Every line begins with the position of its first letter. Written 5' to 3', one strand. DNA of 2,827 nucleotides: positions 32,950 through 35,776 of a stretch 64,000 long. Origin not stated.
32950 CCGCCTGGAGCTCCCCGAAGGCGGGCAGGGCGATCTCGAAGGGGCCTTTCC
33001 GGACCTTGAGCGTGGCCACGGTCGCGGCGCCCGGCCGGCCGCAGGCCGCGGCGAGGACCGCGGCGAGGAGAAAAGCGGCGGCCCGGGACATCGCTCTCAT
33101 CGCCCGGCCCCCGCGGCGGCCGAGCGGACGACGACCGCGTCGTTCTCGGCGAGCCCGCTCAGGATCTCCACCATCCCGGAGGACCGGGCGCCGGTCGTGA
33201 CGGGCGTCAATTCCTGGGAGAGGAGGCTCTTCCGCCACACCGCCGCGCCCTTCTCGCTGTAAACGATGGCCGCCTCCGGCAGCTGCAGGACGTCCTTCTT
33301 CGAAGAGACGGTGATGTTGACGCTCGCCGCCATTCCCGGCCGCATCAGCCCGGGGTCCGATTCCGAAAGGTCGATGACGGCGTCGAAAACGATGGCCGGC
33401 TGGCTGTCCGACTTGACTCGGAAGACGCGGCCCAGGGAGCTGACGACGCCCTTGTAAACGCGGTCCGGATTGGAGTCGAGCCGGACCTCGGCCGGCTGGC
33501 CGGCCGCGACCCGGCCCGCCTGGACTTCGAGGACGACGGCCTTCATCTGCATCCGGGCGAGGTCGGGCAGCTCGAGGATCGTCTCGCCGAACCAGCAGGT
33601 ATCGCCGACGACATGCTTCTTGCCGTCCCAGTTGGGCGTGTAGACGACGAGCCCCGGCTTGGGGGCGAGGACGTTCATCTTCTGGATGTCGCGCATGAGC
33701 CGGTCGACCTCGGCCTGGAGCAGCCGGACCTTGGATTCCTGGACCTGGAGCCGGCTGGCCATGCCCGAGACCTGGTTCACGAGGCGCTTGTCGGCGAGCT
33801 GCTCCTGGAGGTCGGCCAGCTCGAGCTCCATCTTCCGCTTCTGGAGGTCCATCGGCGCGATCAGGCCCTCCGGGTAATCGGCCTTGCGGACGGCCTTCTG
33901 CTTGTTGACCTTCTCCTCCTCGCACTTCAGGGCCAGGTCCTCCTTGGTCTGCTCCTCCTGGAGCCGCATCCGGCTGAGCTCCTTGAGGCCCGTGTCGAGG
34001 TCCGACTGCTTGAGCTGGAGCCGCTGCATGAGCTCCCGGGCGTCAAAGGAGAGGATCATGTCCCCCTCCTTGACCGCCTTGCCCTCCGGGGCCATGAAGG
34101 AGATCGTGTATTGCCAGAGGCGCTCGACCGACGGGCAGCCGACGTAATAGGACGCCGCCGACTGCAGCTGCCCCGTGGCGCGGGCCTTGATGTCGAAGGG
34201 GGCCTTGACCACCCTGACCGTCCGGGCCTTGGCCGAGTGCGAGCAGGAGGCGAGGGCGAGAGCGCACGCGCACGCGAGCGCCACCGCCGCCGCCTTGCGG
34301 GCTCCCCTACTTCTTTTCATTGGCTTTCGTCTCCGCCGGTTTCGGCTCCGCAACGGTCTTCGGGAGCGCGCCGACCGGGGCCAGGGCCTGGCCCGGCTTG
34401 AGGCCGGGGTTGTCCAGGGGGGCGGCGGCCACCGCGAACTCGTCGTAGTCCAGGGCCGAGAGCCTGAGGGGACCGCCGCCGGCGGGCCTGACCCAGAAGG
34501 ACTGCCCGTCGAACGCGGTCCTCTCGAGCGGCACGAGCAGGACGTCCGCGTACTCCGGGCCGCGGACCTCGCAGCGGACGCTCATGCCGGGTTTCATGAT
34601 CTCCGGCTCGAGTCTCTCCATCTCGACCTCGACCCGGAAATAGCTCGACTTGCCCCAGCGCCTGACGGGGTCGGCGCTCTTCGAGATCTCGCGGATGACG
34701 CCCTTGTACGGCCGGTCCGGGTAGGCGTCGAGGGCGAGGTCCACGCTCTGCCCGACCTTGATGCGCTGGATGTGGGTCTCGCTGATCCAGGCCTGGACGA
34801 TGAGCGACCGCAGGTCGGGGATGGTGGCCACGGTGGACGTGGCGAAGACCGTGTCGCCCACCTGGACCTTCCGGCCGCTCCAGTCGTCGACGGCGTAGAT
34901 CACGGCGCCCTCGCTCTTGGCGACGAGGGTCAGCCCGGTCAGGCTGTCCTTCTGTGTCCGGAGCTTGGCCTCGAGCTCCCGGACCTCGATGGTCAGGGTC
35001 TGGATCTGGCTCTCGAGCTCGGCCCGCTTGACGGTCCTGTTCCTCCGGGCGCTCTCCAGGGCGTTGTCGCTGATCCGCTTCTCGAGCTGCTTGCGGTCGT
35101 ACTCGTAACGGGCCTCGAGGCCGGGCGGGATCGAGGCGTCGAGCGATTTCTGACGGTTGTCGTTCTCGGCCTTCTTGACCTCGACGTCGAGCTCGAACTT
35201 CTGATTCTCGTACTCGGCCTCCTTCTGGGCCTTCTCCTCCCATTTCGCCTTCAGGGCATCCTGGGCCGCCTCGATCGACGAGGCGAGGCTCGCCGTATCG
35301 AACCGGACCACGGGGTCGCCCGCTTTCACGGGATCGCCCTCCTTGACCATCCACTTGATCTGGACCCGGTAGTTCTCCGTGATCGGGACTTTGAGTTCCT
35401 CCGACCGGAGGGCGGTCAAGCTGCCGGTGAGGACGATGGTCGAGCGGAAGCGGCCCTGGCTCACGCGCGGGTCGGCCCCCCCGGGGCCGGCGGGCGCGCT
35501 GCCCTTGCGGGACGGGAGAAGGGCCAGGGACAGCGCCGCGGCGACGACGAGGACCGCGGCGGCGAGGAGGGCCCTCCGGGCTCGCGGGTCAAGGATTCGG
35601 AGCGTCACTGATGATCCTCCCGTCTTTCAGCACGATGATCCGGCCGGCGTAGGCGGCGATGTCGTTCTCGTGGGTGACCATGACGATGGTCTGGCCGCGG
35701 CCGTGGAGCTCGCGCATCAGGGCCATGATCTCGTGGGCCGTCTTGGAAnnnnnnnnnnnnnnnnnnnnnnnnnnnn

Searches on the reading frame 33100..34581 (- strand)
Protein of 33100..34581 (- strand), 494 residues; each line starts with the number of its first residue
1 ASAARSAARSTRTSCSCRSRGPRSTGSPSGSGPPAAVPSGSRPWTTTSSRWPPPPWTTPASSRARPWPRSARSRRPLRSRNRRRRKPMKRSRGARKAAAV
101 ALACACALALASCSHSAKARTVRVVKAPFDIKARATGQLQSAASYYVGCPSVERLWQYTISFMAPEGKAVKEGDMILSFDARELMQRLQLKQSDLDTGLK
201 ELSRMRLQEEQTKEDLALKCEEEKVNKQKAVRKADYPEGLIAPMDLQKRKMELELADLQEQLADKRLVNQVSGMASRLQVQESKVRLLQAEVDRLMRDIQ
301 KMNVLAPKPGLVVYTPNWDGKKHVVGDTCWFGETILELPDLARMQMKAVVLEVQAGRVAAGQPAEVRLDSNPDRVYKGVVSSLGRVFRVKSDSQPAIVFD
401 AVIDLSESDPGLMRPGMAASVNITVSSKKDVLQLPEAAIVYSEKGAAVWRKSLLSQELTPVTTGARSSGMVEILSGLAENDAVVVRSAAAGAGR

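Call 42: search_protein_families(library=pfam, proteins=[window:33100-34581:-], max_evalue=0.0001)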
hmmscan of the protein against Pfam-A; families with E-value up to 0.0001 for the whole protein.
window:33100-34581:- (494 aa): 2 families
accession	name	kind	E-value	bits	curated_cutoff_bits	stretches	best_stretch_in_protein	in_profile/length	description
PF16576.10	HlyD_D23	-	5.6e-08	32.8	30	1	258-383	69-184/214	Barrel-sandwich domain of CusB or HlyD membrane-fusion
PF13437.12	HlyD_3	-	2.7e-06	28.5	22.2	1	324-407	16-95/106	HlyD family secretion protein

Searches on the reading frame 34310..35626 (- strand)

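Call 42: search_protein_families(library=pfam, proteins=[window:34310-35626:-], max_evalue=0.0001)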
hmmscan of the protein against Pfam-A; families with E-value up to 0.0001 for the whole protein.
window:34310-35626:- (439 aa): 3 families
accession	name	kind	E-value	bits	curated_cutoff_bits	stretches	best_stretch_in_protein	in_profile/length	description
PF13437.12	HlyD_3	-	7.8e-15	56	22.2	1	252-338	13-95/106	HlyD family secretion protein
PF16576.10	HlyD_D23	-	1.9e-12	47.4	30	1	88-326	30-196/214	Barrel-sandwich domain of CusB or HlyD membrane-fusion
PF00364.28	Biotin_lipoyl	-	8.8e-05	22.7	22.1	0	89-109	16-36/73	Biotin-requiring enzyme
